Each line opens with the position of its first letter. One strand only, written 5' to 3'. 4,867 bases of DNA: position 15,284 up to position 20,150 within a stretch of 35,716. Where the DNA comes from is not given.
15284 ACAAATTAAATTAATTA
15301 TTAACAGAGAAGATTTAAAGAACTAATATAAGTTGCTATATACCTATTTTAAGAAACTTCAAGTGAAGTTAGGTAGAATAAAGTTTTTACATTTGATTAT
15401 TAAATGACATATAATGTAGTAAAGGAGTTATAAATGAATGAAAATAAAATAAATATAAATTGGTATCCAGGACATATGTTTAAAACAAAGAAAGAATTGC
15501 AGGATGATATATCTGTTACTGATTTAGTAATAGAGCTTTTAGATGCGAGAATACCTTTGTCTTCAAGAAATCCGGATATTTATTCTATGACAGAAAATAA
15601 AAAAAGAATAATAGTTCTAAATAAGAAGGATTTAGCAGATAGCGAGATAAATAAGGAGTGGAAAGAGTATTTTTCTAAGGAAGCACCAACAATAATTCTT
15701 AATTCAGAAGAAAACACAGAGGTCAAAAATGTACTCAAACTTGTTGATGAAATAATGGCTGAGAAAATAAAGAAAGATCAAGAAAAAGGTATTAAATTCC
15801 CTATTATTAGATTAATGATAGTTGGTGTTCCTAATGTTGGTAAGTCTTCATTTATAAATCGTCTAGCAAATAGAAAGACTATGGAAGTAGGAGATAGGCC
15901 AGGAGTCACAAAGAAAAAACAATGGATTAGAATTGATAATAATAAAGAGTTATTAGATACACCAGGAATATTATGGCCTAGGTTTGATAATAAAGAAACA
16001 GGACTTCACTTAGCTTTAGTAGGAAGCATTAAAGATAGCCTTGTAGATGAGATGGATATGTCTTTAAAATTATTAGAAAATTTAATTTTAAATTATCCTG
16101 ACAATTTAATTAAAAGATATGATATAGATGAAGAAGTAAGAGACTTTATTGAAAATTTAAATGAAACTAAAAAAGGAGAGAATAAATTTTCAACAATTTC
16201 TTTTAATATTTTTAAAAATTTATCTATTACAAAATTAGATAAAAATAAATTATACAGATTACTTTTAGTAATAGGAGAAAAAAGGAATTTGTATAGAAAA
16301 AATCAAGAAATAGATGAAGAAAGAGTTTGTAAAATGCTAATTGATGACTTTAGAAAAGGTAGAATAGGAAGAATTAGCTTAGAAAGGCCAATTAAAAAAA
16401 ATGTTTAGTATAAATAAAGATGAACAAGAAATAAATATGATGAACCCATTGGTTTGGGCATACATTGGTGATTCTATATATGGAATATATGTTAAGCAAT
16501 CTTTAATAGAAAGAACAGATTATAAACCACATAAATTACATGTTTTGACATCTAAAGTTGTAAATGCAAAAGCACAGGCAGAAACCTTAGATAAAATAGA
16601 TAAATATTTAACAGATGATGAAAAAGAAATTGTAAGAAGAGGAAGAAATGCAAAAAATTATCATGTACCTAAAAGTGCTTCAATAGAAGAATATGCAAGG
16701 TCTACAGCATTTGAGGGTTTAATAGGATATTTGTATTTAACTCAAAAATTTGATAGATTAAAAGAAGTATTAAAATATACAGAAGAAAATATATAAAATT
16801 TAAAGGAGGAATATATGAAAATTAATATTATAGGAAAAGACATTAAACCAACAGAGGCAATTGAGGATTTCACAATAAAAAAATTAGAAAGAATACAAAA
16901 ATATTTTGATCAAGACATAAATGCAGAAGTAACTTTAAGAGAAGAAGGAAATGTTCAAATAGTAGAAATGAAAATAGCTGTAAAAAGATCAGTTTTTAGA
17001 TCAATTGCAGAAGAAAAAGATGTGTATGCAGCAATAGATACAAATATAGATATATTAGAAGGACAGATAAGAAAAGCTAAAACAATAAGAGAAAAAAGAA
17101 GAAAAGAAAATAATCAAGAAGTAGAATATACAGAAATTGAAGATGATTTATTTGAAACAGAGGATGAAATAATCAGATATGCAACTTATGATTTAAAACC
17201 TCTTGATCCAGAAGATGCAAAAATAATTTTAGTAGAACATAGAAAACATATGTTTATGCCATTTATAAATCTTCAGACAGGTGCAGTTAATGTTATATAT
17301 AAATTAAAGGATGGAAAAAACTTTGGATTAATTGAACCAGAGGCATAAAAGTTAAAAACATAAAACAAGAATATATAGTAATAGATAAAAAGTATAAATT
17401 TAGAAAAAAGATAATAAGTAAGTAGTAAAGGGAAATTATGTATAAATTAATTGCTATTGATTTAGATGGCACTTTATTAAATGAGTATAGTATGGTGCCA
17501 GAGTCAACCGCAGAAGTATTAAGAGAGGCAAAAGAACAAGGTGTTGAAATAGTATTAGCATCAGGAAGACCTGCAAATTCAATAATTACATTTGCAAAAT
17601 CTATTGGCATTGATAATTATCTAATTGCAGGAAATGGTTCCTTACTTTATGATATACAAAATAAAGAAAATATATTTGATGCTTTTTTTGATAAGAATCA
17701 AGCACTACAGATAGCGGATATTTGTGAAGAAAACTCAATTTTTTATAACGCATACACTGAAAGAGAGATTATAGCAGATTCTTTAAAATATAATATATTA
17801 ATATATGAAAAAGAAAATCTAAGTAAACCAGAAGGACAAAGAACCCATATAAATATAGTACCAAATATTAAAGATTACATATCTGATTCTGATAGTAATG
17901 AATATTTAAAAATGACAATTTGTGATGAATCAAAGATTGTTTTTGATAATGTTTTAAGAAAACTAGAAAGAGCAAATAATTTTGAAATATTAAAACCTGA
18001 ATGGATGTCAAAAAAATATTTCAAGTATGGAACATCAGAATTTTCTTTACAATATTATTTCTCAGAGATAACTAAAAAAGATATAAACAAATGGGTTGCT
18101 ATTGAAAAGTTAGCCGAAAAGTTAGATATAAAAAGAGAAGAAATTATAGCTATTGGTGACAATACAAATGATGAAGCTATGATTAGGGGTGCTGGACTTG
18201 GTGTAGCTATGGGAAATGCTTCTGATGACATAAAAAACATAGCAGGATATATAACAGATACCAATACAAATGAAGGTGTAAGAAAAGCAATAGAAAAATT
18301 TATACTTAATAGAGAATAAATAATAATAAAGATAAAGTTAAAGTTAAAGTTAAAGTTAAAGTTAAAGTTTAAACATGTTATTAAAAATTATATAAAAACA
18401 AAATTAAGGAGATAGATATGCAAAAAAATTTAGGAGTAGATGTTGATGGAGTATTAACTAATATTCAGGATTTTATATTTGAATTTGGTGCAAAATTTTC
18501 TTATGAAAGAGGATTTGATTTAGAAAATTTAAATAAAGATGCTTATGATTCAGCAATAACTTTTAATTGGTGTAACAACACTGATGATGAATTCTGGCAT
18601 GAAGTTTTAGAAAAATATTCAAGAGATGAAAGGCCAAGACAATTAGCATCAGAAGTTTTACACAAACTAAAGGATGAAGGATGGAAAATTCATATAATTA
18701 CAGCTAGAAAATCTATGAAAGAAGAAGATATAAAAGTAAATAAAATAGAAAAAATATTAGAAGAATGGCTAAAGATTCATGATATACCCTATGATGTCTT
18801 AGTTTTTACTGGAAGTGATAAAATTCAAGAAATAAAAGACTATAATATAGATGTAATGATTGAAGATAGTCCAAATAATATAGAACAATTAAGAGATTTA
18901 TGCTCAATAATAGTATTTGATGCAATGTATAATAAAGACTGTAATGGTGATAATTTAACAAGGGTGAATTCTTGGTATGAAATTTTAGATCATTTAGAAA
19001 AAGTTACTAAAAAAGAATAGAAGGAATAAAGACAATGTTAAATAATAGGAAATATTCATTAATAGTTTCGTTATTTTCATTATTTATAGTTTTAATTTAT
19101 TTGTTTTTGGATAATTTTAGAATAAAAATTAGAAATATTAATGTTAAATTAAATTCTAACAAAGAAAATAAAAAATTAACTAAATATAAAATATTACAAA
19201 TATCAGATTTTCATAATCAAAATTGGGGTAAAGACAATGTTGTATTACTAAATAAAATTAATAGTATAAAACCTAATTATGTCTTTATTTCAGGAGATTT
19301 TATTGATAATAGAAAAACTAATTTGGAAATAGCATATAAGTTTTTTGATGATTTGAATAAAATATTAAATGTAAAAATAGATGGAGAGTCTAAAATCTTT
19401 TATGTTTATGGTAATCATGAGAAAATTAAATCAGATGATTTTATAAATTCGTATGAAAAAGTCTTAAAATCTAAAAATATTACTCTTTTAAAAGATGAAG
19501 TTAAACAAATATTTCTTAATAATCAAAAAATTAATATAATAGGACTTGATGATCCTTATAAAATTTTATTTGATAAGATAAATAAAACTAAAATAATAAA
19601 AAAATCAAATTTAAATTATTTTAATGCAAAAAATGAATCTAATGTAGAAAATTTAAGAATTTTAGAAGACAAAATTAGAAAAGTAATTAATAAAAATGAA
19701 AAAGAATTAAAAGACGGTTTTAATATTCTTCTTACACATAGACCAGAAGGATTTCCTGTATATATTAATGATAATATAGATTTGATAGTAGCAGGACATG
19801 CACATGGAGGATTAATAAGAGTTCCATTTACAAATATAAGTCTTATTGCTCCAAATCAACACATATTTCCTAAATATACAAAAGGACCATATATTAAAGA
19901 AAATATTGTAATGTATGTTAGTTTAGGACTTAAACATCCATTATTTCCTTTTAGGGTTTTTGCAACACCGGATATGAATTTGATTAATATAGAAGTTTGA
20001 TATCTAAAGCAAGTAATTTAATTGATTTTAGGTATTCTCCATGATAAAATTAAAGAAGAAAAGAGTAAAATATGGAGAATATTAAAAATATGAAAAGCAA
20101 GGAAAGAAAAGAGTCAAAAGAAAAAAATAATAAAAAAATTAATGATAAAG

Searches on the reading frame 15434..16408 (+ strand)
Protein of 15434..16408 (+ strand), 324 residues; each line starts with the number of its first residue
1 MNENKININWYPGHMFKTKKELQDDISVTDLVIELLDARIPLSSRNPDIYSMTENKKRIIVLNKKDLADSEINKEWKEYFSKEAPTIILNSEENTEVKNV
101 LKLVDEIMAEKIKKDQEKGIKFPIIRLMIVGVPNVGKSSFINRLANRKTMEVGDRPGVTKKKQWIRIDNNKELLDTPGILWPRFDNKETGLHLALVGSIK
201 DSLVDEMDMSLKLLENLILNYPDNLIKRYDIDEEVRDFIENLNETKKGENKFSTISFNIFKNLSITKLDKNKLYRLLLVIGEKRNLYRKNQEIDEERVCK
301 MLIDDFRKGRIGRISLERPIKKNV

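Call 35: search_protein_families(library=pfam, proteins=[window:15434-16408:+], max_evalue=0.00001)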
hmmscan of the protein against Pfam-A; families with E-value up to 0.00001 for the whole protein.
window:15434-16408:+ (324 aa): 3 families
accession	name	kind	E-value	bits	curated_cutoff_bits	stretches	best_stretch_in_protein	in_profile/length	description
PF01926.29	MMR_HSR1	-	2.3e-19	70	21.9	1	127-239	2-100/113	50S ribosome-binding GTPase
PF02421.24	FeoB_N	-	3.2e-09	36.9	27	1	126-179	2-57/156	Ferrous iron transport protein B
PF03193.22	RsgA_GTPase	-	7.1e-08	32.9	30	1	53-179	51-168/174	RsgA GTPase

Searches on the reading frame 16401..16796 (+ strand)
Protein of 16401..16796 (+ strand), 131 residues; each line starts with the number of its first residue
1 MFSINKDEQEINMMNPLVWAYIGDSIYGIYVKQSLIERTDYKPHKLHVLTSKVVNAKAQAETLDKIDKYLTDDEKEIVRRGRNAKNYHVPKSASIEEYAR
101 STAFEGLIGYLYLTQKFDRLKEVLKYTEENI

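Call 35: search_protein_families(library=pfam, proteins=[window:16401-16796:+], max_evalue=0.00001)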
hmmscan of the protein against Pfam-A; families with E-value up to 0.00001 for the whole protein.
window:16401-16796:+ (131 aa): 1 family
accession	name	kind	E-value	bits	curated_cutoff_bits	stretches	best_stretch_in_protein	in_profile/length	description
PF00636.31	Ribonuclease_3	-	2.7e-25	89.5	27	1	19-115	3-101/102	Ribonuclease III domain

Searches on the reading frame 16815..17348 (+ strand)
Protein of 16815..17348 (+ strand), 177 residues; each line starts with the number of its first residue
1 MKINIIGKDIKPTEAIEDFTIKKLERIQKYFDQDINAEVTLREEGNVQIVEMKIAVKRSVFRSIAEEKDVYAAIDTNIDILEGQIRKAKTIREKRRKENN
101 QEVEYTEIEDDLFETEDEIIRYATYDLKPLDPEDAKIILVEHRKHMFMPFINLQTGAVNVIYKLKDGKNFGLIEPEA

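Call 35: search_protein_families(library=pfam, proteins=[window:16815-17348:+], max_evalue=0.00001)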
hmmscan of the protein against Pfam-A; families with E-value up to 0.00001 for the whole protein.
window:16815-17348:+ (177 aa): 2 families
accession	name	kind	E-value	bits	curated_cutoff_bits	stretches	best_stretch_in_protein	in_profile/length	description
PF02482.25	Ribosomal_S30AE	-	1.3e-18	67.9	23.7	1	3-90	1-85/88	Sigma 54 modulation protein / S30EA ribosomal protein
PF16321.10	Ribosom_S30AE_C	-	1.8e-11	44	25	1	115-172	2-57/57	Sigma 54 modulation/S30EA ribosomal protein C terminus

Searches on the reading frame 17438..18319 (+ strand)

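Call 35: search_protein_families(library=pfam, proteins=[window:17438-18319:+], max_evalue=0.00001)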
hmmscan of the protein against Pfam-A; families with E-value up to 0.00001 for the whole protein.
window:17438-18319:+ (293 aa): 4 families
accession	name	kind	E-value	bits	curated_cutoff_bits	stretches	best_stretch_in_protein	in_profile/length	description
PF08282.18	Hydrolase_3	-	2.3e-57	195.1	20.9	1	5-285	1-255/255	haloacid dehalogenase-like hydrolase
PF00702.32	Hydrolase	-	6.4e-12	46.7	26.4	0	219-253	157-191/191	haloacid dehalogenase-like hydrolase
PF05116.19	S6PP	-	1.3e-11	45.1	20.3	1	214-264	162-212/247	Sucrose-6F-phosphate phosphohydrolase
PF13419.12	HAD_2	-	8.2e-08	33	23.8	0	193-257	107-176/178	Haloacid dehalogenase-like hydrolase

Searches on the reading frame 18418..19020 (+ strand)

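Call 35: search_protein_families(library=pfam, proteins=[window:18418-19020:+], max_evalue=0.00001)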
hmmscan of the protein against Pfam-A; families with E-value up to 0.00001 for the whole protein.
window:18418-19020:+ (200 aa): 1 family
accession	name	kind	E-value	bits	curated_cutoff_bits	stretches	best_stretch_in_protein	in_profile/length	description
PF06941.18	NT5C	-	8.4e-14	52.3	24.8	1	5-192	4-173/180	5' nucleotidase, deoxy (Pyrimidine), cytosolic type C protein (NT5C)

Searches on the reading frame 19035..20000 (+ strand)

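Call 36: search_protein_families(library=pfam, proteins=[window:19035-20000:+], max_evalue=0.00001)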
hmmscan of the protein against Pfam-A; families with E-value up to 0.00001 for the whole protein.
window:19035-20000:+ (321 aa): 1 family
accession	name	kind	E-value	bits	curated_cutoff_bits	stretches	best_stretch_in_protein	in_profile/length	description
PF00149.33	Metallophos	-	8.4e-14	52.9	21.5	1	52-258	2-190/191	Calcineurin-like phosphoesterase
